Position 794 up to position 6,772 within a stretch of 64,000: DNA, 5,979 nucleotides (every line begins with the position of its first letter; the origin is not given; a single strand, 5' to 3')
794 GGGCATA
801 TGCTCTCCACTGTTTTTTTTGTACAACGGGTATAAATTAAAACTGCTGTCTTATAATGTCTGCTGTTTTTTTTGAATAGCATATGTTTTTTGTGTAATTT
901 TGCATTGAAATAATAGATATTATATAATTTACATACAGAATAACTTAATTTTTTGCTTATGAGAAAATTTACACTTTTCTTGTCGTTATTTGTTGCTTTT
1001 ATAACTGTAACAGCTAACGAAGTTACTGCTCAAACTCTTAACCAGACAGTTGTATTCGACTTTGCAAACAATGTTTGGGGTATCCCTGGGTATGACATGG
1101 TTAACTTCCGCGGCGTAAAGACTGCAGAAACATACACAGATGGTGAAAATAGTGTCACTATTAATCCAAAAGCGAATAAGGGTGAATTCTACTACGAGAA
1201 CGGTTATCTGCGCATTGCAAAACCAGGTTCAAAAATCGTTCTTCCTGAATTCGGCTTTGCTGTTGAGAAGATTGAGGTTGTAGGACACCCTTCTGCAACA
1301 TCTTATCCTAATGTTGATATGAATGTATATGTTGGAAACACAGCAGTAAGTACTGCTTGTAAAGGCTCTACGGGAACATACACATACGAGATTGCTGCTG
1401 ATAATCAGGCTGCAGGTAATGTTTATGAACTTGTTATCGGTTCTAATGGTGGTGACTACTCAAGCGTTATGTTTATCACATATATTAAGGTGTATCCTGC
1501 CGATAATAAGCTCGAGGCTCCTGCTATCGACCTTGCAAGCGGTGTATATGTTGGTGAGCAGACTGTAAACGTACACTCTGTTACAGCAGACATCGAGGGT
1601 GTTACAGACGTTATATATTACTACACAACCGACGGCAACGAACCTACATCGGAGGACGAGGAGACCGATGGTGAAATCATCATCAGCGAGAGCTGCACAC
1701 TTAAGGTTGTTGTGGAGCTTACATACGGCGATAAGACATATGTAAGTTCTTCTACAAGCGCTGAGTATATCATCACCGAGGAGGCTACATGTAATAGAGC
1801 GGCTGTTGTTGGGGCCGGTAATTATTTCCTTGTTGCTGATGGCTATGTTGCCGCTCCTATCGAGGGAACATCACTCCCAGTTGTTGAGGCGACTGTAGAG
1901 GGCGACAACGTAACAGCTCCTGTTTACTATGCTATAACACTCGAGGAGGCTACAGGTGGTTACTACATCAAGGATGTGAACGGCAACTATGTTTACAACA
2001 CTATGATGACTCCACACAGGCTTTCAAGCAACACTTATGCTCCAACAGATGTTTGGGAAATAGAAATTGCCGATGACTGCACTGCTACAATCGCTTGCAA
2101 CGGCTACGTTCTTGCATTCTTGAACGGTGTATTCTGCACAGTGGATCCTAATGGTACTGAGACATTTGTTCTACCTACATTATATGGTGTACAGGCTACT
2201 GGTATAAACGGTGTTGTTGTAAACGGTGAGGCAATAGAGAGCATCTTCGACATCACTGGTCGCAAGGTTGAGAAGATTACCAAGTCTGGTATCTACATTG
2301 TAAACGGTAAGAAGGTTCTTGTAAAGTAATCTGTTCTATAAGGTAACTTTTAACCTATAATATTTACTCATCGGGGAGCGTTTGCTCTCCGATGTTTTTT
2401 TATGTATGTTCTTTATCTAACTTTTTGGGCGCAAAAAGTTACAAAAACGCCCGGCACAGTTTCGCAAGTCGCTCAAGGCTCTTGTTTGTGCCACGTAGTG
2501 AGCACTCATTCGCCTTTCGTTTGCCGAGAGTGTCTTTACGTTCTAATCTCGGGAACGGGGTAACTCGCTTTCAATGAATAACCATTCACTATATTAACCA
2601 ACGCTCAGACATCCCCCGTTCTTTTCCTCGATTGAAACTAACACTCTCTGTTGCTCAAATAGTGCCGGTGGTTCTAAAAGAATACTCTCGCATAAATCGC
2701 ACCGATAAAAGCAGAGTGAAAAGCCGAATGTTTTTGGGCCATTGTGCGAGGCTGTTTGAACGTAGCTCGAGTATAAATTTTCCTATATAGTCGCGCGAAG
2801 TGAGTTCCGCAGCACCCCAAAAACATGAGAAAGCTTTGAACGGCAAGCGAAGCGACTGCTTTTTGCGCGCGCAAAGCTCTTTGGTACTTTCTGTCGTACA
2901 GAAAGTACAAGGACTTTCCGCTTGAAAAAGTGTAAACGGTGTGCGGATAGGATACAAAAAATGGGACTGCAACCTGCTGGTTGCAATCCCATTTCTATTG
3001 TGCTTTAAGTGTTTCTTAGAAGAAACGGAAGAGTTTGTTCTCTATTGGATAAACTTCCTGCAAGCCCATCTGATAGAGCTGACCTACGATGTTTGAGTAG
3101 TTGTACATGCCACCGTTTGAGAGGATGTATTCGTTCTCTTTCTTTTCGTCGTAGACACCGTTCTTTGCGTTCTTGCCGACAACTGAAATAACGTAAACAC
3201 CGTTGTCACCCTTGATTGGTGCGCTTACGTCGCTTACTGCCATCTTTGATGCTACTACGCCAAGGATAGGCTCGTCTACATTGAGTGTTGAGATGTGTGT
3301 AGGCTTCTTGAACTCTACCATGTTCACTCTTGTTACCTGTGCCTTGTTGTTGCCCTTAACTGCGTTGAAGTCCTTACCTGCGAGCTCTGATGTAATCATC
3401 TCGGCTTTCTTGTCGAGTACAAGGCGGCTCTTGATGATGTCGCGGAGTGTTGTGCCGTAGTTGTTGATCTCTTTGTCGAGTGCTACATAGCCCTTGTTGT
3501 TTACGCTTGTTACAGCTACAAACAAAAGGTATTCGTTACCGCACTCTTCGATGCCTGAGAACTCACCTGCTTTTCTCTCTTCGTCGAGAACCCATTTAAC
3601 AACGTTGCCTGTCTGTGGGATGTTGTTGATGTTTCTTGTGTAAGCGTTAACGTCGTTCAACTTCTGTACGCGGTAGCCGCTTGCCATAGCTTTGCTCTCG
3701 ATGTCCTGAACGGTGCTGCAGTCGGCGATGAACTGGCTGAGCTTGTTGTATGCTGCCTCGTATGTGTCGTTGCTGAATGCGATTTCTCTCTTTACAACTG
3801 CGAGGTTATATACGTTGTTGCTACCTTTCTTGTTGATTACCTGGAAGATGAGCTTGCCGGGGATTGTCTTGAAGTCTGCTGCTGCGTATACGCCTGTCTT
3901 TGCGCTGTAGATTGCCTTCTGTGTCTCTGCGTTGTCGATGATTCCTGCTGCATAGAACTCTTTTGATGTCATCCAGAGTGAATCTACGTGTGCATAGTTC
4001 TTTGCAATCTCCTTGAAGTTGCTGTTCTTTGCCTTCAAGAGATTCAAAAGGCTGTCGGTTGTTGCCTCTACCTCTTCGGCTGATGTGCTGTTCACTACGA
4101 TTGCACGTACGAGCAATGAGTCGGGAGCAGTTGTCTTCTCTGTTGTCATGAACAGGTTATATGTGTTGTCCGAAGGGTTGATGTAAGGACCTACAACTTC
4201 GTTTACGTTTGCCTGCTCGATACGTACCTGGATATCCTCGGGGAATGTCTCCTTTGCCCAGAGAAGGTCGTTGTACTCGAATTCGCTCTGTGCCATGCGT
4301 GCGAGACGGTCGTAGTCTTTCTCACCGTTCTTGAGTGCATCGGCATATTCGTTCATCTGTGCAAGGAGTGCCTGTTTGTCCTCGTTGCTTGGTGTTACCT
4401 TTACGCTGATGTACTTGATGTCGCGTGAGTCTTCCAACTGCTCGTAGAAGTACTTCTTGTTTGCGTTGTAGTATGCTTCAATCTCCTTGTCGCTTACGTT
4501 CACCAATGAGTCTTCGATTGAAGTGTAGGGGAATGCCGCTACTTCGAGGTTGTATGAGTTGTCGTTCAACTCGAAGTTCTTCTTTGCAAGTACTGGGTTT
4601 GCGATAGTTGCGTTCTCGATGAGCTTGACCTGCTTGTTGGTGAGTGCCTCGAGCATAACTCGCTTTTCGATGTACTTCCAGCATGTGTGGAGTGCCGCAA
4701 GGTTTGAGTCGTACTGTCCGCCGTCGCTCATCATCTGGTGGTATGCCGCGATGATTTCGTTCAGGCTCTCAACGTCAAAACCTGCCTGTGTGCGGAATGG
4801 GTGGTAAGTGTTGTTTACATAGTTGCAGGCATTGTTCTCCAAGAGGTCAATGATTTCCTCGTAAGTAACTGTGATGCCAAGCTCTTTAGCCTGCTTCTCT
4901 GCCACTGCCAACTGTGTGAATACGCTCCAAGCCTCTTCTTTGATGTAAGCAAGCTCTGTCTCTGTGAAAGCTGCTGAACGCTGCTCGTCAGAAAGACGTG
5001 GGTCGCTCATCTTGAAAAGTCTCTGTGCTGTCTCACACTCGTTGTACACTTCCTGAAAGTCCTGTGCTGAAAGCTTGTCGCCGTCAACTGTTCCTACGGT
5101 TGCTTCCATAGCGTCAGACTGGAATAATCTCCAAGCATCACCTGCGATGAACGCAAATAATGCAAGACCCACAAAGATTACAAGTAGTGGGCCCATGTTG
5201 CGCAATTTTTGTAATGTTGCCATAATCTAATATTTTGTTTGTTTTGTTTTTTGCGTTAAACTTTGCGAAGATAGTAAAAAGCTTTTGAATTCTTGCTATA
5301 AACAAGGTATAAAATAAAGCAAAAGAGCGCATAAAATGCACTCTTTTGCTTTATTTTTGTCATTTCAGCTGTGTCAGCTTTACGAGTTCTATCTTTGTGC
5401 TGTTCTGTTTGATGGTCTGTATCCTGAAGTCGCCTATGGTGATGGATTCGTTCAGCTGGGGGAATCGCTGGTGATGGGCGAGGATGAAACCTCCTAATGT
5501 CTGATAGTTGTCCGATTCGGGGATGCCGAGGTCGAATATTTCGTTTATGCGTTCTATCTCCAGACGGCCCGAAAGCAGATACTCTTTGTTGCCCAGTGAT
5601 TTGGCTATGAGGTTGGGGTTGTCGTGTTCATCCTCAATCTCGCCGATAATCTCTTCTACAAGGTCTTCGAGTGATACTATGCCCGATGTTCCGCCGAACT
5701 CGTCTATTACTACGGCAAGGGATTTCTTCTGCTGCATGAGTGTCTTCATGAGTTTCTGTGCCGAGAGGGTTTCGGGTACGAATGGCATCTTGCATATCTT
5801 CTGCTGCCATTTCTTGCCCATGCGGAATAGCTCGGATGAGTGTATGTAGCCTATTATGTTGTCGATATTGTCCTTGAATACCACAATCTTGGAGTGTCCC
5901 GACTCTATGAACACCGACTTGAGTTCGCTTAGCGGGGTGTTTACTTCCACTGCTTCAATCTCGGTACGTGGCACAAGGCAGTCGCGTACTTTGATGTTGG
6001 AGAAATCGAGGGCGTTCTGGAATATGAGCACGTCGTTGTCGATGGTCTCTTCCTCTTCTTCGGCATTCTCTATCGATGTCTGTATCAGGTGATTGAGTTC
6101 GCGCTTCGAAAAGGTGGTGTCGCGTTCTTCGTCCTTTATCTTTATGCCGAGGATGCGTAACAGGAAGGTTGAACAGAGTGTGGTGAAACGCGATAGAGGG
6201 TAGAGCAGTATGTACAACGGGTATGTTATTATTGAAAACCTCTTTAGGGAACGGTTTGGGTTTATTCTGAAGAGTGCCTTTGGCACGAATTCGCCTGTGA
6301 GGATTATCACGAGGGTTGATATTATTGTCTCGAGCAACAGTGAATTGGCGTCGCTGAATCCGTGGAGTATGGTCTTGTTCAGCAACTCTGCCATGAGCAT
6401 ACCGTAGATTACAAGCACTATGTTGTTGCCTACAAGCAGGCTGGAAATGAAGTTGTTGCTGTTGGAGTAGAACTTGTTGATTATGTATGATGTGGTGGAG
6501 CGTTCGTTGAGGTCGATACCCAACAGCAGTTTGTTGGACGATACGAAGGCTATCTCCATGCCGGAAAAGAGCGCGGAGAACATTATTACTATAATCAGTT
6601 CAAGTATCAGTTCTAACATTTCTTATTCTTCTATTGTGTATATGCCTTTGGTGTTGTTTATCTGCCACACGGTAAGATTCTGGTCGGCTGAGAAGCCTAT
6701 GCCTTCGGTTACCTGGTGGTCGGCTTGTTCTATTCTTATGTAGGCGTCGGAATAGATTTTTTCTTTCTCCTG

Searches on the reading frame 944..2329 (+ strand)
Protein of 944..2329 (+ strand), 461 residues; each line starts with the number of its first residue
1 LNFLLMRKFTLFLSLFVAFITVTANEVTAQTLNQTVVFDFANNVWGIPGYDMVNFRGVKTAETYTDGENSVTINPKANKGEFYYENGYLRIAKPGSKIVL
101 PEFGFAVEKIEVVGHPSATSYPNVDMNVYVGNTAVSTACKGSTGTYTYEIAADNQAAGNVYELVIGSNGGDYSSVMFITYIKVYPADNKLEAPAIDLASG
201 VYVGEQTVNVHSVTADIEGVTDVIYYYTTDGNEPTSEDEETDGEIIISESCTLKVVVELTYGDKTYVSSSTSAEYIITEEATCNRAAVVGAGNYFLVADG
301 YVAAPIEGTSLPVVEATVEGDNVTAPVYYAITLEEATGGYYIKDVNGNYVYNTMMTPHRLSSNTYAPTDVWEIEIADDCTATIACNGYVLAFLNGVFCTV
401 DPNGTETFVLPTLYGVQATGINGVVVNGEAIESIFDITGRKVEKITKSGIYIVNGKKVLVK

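Call 72: search_protein_families(library=pfam, proteins=[window:944-2329:+], max_evalue=0.00001)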
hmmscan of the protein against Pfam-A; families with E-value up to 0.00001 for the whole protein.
window:944-2329:+ (461 aa): 1 family
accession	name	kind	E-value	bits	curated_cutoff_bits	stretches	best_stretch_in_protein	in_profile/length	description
PF13290.12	CHB_HEX_C_1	-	5.4e-06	26.7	22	1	198-258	2-56/67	Chitobiase/beta-hexosaminidase C-terminal domain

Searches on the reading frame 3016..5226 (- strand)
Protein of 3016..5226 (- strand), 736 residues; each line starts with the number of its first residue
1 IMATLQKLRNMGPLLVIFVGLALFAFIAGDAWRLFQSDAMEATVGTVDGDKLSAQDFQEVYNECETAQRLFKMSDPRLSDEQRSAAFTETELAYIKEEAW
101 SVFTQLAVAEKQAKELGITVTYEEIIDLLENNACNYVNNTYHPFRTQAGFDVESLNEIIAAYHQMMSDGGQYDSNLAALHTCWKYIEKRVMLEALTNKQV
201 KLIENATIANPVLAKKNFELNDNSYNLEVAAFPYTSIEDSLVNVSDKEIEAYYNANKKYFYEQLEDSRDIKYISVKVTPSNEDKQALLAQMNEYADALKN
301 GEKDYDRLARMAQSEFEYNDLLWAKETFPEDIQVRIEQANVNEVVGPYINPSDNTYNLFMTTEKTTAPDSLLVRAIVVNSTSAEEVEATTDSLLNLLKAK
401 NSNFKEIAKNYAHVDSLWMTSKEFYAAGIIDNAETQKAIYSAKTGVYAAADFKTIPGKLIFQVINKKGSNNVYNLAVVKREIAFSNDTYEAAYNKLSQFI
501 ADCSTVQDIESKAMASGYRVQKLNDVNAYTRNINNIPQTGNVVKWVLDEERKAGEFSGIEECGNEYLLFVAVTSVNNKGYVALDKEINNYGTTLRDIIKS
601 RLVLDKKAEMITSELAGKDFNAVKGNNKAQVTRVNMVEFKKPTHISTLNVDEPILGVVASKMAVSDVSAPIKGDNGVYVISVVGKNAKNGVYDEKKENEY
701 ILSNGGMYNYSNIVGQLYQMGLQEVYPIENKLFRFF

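Call 72: search_protein_families(library=pfam, proteins=[window:3016-5226:-], max_evalue=0.00001)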
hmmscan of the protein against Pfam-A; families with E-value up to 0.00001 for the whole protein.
window:3016-5226:- (736 aa): 3 families
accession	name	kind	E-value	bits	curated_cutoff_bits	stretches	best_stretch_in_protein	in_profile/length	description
PF13623.11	SurA_N_2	-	4.1e-21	75.8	28.5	1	5-158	1-144/145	SurA-like N-terminal domain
PF13145.12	Rotamase_2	-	1.6e-09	39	27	1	244-356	1-100/121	PPIC-type PPIASE domain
PF13624.11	SurA_N_3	-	4.4e-09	36.8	27.2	1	5-133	2-121/162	SurA-like N-terminal domain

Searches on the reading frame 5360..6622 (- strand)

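Call 72: search_protein_families(library=pfam, proteins=[window:5360-6622:-], max_evalue=0.00001)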
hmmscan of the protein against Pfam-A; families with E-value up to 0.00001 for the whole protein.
window:5360-6622:- (420 aa): 3 families
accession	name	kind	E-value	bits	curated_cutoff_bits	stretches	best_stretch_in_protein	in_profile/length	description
PF01595.25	CNNM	-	3.2e-32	112.1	28.4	1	9-187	3-175/181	Cyclin M transmembrane N-terminal domain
PF03471.22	CorC_HlyC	-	5.6e-16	58.8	27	1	343-418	3-79/81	Transporter associated domain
PF00571.33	CBS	-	2.9e-12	47.2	24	0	279-326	9-56/57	CBS domain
